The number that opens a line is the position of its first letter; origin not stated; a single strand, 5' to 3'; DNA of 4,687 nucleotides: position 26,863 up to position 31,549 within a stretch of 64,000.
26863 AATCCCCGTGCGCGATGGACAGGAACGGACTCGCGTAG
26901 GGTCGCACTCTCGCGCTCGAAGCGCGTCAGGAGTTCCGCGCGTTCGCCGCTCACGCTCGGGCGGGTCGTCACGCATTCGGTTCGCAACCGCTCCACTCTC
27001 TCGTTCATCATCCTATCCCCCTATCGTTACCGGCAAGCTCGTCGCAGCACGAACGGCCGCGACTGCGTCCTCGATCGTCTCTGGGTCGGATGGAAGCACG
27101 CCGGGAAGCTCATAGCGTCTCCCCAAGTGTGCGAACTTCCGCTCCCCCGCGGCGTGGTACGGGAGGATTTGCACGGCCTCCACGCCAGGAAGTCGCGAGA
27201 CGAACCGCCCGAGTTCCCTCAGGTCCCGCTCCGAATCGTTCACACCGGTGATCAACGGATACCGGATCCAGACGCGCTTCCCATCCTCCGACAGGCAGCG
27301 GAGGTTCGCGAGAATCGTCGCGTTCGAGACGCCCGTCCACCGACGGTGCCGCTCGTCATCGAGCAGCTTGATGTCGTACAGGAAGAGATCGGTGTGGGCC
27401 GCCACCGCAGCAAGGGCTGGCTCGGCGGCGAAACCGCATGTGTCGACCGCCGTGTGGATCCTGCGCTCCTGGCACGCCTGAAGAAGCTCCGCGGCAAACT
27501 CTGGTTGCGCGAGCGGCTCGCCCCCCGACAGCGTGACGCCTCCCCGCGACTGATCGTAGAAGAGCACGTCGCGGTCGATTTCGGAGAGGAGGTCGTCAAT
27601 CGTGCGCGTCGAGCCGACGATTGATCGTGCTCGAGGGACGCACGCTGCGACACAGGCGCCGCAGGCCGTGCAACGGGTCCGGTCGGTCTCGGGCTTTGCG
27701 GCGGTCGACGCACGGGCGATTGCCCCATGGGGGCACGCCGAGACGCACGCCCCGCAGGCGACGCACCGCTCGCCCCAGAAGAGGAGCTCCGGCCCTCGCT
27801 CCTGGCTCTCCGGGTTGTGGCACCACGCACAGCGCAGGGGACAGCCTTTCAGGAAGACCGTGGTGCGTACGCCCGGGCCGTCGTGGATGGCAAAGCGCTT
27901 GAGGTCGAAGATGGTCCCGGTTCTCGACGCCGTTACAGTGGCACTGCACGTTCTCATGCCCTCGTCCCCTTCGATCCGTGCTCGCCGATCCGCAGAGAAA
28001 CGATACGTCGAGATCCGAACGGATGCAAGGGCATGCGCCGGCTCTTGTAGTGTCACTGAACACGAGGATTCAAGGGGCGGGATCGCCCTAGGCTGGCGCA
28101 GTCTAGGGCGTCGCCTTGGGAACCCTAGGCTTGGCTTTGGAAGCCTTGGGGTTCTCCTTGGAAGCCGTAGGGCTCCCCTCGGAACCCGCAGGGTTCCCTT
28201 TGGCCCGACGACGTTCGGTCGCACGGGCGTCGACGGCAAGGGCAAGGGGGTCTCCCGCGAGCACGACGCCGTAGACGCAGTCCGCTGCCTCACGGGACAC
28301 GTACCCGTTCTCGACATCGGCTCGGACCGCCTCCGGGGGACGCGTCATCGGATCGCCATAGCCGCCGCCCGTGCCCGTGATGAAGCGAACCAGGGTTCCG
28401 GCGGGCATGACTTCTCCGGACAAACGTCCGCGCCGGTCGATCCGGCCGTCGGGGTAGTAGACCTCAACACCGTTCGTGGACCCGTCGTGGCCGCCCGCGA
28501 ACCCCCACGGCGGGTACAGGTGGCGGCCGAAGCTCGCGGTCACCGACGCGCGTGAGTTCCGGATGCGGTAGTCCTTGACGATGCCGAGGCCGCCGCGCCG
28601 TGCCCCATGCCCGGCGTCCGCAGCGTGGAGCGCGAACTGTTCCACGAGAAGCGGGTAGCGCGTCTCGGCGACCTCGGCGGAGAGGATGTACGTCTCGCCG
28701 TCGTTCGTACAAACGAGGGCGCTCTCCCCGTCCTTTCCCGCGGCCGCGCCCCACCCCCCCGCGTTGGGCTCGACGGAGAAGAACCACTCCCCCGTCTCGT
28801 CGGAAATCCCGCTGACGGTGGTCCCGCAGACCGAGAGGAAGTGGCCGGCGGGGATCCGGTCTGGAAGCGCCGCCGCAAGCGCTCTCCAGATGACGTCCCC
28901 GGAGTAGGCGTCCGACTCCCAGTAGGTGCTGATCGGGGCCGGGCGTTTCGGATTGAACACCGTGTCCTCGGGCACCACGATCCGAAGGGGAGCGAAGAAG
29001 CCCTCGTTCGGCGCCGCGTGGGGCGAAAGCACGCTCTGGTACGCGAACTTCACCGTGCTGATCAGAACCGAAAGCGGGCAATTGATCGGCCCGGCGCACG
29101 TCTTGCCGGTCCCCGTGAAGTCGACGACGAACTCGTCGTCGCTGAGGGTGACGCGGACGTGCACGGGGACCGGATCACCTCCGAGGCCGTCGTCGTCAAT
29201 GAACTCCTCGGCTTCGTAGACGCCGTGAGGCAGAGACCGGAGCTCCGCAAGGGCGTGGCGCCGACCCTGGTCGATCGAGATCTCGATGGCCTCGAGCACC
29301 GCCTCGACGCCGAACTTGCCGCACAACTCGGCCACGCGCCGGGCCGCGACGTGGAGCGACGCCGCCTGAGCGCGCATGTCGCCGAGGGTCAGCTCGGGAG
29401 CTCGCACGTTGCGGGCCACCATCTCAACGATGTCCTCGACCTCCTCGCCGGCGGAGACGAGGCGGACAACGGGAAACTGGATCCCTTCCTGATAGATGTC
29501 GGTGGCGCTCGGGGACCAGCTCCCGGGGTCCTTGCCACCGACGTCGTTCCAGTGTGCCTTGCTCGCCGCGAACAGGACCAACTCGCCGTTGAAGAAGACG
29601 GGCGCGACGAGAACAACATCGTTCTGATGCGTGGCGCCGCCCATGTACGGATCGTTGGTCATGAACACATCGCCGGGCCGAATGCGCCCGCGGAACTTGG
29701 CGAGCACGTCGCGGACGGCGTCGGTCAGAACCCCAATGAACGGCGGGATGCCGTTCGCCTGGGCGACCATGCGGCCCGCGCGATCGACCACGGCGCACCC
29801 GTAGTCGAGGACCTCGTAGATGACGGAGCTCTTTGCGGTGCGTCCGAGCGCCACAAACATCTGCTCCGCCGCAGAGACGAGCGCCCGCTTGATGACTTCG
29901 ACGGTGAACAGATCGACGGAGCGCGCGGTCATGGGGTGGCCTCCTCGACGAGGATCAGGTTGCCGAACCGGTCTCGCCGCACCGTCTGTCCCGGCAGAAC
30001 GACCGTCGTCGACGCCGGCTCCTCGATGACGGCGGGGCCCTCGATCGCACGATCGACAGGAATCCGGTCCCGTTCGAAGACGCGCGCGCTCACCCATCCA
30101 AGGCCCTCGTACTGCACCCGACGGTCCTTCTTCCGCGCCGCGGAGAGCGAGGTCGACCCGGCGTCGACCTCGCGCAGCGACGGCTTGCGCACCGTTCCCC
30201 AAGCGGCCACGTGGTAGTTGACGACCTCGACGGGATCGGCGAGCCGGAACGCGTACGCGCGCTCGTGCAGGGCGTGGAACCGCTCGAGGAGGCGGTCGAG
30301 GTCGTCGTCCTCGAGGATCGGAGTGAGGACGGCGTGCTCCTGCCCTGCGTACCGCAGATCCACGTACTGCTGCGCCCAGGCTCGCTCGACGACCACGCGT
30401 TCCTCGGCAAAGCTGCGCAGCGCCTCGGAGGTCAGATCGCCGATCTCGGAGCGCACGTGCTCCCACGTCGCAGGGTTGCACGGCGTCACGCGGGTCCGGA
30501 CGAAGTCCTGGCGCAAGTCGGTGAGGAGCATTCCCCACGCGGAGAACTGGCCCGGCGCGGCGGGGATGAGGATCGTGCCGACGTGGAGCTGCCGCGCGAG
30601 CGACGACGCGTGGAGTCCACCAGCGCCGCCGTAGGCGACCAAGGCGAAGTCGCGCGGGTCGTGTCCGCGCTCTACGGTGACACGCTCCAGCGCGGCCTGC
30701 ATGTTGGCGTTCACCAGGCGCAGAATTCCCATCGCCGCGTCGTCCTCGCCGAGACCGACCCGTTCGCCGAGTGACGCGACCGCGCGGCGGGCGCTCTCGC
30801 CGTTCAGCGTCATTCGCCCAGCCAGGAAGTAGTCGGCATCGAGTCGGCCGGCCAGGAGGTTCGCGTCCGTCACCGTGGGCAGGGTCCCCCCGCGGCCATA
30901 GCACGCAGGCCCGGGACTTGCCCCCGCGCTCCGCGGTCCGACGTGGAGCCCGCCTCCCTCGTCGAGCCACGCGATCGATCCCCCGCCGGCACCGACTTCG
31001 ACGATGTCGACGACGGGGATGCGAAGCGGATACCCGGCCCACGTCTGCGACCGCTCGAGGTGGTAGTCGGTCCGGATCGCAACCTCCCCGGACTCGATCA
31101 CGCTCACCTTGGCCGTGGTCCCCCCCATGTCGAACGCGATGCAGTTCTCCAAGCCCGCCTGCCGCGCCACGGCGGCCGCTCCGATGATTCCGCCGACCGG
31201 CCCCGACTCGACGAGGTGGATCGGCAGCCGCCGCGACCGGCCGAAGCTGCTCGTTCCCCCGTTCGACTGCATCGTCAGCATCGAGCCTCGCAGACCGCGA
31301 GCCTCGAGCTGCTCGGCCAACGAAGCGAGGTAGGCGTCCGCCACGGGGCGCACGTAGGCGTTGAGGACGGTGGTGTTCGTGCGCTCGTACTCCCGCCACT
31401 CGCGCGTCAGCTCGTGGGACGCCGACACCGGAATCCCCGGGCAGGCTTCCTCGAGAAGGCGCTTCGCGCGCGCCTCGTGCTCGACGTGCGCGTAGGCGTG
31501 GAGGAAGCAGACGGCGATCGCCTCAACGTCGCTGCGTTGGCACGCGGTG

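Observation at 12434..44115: A 31 kb island for anaerobic use of Pro/Hyp (collagen-type) peptides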

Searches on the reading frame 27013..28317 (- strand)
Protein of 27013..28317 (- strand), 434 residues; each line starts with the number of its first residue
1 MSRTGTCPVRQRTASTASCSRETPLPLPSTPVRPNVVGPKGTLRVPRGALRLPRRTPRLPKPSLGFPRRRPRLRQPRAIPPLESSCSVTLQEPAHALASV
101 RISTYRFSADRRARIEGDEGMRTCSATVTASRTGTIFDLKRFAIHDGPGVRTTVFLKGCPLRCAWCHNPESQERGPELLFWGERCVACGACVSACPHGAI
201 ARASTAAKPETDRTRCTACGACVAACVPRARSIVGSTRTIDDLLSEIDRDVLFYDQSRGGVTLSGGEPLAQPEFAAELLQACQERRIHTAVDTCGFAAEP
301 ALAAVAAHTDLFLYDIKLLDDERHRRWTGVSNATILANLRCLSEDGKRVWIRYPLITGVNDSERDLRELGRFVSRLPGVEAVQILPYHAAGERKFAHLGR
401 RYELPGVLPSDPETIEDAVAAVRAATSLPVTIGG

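Call 6: search_protein_families(library=pfam, proteins=[window:27013-28317:-])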
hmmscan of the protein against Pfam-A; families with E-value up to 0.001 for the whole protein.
window:27013-28317:- (434 aa): 10 families
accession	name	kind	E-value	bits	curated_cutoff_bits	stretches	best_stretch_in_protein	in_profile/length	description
PF04055.27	Radical_SAM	-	1.9e-18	67.6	29.5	1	231-366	21-162/166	Radical SAM superfamily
PF13353.11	Fer4_12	-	1.9e-11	44.9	22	1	146-175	2-31/137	4Fe-4S single cluster domain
PF00037.32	Fer4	-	2.7e-11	43.2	21.1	1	183-200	6-23/24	4Fe-4S binding domain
PF13237.11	Fer4_10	-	4.1e-09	36.7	25.5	1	183-226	7-52/53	4Fe-4S dicluster domain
PF12837.12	Fer4_6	-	3.5e-08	33.4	25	1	183-200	7-24/24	4Fe-4S binding domain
PF12838.12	Fer4_7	-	5.9e-08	33.5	27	1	184-226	1-48/52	4Fe-4S dicluster domain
PF13187.11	Fer4_9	-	1.1e-07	32.1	27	1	184-226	1-47/52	4Fe-4S dicluster domain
PF12797.12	Fer4_2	-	1.8e-06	27.9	24.5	0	208-226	2-20/22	4Fe-4S binding domain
PF14697.11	Fer4_21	-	1.1e-05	25.8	35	1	183-226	6-51/59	4Fe-4S dicluster domain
PF12800.12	Fer4_4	-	0.00041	20.9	24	0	183-196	2-15/17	4Fe-4S binding domain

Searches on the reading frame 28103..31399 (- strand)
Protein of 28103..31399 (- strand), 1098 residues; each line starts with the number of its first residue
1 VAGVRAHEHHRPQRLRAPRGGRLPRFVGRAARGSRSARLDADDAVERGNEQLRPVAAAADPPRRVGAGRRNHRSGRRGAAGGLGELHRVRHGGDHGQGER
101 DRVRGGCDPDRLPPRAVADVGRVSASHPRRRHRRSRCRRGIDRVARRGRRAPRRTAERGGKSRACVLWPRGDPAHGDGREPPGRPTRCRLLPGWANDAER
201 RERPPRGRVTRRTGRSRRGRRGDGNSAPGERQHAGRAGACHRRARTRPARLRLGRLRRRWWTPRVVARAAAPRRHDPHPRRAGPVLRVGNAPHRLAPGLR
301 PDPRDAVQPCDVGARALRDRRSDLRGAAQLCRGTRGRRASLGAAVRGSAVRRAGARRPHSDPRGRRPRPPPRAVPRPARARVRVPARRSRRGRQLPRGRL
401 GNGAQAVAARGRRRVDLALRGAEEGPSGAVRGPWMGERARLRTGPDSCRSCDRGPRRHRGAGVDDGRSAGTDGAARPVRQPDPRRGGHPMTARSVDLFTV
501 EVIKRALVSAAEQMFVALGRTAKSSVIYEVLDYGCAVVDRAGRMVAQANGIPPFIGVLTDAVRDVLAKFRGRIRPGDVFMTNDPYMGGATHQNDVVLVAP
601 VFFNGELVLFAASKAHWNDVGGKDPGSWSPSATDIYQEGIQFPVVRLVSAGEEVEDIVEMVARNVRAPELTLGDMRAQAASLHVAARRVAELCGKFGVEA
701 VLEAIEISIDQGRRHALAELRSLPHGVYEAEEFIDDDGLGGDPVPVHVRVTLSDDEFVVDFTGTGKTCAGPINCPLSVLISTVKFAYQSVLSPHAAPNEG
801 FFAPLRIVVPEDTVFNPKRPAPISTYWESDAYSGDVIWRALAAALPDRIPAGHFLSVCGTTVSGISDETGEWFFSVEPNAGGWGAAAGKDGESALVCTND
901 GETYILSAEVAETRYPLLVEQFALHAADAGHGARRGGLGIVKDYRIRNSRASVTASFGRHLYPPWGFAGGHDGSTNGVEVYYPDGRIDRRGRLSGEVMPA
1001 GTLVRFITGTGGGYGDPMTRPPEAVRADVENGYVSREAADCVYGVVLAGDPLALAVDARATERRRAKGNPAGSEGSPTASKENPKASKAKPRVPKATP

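Call 6: search_protein_families(library=pfam, proteins=[window:28103-31399:-])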
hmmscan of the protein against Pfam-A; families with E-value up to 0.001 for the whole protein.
window:28103-31399:- (1098 aa): 1 family
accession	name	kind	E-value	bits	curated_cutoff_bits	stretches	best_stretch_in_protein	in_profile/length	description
PF02538.19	Hydantoinase_B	-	1.4e-168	562.1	26.8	1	496-1017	1-519/519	Hydantoinase B/oxoprolinase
